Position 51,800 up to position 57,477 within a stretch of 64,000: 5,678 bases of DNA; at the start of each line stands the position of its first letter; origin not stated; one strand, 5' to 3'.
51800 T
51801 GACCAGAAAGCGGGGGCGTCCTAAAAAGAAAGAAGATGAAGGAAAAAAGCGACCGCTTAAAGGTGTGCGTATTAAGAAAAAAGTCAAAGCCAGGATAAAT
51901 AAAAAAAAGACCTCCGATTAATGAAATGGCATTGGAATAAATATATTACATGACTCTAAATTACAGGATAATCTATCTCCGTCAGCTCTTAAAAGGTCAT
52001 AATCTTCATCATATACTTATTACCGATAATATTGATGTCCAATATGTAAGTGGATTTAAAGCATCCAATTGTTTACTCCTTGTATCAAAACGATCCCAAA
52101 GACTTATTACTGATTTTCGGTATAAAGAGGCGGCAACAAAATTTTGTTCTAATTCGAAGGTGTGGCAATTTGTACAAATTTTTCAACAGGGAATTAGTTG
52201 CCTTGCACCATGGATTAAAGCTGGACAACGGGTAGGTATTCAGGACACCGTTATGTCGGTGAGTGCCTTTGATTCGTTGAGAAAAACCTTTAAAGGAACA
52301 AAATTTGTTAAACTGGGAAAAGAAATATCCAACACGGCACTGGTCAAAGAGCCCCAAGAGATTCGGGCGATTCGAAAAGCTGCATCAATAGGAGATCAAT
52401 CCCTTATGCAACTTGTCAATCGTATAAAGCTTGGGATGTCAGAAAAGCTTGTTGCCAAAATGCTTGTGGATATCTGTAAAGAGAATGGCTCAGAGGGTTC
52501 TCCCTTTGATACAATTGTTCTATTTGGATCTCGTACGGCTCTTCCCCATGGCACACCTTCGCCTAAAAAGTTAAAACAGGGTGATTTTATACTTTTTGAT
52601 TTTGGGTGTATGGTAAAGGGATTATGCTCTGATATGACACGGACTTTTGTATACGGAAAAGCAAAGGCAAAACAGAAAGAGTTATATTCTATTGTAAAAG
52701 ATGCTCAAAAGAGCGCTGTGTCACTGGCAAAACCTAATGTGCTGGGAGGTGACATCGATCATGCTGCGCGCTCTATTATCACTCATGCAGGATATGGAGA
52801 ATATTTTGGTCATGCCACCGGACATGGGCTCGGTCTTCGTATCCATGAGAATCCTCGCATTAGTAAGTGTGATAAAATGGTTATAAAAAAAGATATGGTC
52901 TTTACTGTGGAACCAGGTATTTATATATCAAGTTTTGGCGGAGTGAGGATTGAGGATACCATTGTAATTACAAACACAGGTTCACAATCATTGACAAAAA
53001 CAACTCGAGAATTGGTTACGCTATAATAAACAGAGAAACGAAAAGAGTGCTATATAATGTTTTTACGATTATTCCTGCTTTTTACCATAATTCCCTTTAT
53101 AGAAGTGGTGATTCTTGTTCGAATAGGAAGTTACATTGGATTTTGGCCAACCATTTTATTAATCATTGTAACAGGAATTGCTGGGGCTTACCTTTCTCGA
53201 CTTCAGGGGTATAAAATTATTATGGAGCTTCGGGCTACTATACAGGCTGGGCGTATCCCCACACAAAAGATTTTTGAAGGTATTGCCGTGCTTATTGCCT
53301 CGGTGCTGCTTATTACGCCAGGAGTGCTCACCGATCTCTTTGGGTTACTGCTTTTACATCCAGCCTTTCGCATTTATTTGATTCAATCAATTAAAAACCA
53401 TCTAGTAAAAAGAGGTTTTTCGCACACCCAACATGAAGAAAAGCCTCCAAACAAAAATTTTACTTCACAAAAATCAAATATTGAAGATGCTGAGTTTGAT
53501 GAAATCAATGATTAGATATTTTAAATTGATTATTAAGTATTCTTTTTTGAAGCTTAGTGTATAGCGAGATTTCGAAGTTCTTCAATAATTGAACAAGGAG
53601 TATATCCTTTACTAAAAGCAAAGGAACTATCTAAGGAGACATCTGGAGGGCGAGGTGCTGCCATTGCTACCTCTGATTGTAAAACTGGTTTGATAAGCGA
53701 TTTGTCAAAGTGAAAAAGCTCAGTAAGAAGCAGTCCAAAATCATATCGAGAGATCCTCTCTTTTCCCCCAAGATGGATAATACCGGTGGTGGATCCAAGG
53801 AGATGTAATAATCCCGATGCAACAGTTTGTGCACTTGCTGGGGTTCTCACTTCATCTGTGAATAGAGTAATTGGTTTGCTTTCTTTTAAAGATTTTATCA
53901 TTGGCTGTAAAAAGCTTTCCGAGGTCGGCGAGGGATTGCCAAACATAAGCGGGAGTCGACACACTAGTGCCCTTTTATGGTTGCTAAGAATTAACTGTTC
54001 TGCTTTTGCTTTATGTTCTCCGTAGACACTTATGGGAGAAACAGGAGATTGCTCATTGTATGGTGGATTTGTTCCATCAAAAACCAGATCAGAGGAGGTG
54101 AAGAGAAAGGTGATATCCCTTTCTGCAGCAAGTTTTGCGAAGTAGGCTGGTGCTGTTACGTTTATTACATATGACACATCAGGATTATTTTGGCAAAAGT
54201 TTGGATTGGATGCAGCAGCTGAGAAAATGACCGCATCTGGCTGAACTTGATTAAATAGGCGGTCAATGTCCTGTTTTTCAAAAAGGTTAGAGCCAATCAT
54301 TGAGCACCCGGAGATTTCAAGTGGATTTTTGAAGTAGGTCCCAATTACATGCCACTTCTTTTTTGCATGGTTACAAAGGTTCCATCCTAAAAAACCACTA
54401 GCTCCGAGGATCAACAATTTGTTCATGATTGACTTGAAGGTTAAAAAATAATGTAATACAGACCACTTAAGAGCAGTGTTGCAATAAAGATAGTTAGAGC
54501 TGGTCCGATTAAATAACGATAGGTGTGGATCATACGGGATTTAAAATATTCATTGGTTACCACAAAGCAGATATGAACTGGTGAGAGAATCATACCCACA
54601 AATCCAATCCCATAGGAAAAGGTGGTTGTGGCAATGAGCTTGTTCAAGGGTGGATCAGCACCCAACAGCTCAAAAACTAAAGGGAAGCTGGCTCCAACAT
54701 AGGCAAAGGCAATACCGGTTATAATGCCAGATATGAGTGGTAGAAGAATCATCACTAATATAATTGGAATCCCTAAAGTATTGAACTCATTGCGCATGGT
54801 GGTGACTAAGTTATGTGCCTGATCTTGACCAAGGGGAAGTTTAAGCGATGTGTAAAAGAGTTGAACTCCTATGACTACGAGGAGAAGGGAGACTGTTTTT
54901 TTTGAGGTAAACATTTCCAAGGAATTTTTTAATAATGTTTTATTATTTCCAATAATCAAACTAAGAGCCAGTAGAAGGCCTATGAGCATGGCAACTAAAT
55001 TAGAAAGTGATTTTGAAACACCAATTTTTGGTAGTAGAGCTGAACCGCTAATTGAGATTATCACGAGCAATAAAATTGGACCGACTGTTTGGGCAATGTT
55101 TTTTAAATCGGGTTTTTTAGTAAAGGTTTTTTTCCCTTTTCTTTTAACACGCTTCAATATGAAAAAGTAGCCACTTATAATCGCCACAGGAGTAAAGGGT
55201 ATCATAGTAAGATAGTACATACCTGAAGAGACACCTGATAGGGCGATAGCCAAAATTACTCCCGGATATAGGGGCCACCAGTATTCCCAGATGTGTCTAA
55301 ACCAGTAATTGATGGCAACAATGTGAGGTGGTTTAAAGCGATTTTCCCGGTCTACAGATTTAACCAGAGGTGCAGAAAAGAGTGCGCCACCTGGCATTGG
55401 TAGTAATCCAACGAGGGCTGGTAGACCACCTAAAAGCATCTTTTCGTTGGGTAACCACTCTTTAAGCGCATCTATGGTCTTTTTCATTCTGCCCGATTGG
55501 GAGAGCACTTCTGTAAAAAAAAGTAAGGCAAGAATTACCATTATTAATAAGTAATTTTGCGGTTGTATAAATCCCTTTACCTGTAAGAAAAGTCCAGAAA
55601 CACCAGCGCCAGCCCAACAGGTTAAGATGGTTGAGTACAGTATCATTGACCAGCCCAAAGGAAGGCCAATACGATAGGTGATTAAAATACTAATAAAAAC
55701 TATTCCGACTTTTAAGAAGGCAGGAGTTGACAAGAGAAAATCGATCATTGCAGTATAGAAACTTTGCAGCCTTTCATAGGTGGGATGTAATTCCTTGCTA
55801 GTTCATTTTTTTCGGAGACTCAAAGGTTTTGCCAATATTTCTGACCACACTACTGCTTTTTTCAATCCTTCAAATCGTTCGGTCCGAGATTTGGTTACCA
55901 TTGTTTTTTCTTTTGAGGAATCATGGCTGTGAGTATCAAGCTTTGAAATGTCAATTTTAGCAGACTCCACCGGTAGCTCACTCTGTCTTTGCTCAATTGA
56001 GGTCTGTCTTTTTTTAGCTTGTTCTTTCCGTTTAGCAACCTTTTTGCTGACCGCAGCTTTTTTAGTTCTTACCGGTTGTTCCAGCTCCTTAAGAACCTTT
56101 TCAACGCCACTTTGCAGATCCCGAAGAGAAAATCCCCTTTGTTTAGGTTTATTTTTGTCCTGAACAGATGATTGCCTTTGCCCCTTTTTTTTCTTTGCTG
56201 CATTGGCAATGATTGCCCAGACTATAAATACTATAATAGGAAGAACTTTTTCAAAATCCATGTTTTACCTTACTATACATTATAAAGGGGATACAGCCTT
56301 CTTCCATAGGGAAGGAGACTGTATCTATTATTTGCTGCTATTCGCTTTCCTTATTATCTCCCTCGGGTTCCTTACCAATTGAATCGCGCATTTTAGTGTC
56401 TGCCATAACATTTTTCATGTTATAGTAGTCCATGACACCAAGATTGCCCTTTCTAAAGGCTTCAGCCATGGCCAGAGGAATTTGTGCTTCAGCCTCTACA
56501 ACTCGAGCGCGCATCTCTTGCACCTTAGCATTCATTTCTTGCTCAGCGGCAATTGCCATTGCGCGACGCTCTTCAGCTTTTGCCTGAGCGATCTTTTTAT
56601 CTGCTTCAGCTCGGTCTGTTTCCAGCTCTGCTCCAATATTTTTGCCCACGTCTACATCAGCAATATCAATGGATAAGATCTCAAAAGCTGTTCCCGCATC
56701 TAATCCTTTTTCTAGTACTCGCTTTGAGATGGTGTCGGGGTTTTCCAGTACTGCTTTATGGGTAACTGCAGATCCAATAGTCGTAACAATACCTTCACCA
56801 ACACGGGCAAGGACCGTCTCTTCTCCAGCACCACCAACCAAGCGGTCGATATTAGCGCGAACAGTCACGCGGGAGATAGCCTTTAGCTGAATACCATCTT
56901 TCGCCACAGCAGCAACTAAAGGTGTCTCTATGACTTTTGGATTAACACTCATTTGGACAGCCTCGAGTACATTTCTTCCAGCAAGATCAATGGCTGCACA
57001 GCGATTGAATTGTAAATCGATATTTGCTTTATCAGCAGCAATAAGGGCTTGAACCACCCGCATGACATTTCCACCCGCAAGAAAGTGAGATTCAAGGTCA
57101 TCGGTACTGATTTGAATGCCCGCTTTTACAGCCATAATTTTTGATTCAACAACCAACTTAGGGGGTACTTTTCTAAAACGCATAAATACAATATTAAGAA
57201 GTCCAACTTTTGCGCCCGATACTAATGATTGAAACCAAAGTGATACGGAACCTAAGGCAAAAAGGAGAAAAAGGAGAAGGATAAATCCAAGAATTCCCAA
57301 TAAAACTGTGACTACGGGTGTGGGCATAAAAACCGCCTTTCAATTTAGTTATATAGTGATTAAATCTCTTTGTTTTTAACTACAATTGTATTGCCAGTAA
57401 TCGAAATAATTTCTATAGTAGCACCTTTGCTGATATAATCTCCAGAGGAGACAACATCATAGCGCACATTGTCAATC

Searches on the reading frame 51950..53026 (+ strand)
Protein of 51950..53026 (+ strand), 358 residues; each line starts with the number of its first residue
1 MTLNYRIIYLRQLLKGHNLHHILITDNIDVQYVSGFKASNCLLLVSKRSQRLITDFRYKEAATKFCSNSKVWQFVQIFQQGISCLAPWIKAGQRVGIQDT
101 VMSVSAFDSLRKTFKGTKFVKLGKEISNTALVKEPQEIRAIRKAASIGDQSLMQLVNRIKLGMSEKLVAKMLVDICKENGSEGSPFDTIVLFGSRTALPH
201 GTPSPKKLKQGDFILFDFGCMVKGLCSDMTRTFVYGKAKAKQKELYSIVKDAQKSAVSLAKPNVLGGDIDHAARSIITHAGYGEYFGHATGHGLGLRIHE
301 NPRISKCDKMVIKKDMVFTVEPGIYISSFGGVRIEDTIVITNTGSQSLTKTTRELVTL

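Call 53: search_protein_families(library=pfam, proteins=[window:51950-53026:+], max_evalue=0.0001)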
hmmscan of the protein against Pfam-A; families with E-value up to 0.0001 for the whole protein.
window:51950-53026:+ (358 aa): 2 families
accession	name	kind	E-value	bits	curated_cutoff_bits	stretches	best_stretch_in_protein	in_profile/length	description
PF00557.29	Peptidase_M24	-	9.1e-68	228.6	23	1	140-342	2-208/208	Metallopeptidase family M24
PF01321.24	Creatinase_N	-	4e-18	66.6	22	1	6-126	1-122/128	Creatinase/Prolidase N-terminal domain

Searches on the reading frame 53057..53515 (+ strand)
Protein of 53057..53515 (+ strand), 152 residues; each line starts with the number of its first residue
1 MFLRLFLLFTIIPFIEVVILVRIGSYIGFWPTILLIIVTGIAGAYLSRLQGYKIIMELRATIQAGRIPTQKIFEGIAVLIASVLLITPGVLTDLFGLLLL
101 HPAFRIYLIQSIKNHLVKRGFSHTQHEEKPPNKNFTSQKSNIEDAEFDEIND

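Call 53: search_protein_families(library=pfam, proteins=[window:53057-53515:+], max_evalue=0.0001)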
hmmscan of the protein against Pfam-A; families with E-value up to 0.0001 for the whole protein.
window:53057-53515:+ (152 aa): 1 family
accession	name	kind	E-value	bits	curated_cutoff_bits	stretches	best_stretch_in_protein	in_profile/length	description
PF04186.18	FxsA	-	1.7e-32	112.2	25.2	1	7-113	1-107/109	FxsA cytoplasmic membrane protein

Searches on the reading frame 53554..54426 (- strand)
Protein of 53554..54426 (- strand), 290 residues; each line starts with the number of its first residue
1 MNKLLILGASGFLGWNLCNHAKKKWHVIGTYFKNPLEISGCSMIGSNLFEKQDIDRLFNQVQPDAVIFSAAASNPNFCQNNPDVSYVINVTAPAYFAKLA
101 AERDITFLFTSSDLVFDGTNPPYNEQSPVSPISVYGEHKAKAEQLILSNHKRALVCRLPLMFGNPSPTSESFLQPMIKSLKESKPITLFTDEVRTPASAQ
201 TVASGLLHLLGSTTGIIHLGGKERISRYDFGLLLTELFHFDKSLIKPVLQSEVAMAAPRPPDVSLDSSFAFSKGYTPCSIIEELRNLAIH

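Call 53: search_protein_families(library=pfam, proteins=[window:53554-54426:-], max_evalue=0.0001)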
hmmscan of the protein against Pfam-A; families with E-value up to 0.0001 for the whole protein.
window:53554-54426:- (290 aa): 4 families
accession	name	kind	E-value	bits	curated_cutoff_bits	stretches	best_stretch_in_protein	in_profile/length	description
PF04321.23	RmlD_sub_bind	-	1.3e-51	175.8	27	1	3-268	2-261/287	RmlD substrate binding domain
PF01370.27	Epimerase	-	2.8e-24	86.3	20.9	1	5-191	2-204/240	NAD dependent epimerase/dehydratase family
PF16363.11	GDP_Man_Dehyd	-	2.2e-11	44.3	27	1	5-177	1-197/332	GDP-mannose 4,6 dehydratase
PF02719.21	Polysacc_synt_2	-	1e-05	25.3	20.2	1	41-189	57-195/293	Polysaccharide biosynthesis protein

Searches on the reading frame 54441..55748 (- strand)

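Call 53: search_protein_families(library=pfam, proteins=[window:54441-55748:-], max_evalue=0.0001)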
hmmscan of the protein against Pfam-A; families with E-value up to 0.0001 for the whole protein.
window:54441-55748:- (435 aa): 1 family
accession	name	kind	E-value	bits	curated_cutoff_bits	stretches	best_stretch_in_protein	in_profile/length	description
PF04165.18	DUF401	-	1.5e-52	179.8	24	1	29-424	21-387/393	Protein of unknown function (DUF401)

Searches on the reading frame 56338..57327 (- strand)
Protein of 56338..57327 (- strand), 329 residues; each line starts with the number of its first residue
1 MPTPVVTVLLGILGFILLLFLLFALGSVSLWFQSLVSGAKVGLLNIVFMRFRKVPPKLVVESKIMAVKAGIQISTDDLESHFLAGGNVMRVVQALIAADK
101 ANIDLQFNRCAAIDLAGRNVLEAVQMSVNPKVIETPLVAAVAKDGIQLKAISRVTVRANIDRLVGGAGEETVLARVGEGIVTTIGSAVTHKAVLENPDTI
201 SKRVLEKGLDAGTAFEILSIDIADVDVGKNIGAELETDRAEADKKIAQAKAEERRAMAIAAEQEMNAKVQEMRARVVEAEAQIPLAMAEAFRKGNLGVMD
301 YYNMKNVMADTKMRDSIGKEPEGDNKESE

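Call 54: search_protein_families(library=pfam, proteins=[window:56338-57327:-], max_evalue=0.0001)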
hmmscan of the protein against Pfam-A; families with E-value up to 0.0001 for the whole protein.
window:56338-57327:- (329 aa): 2 families
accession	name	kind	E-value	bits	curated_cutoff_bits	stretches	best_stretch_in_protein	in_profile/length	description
PF12127.13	FloA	-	2e-160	533.5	34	1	13-320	6-313/314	Flotillin-like protein FloA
PF02403.27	Seryl_tRNA_N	-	3.3e-05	24.5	28.2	1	191-284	5-98/108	Seryl-tRNA synthetase N-terminal domain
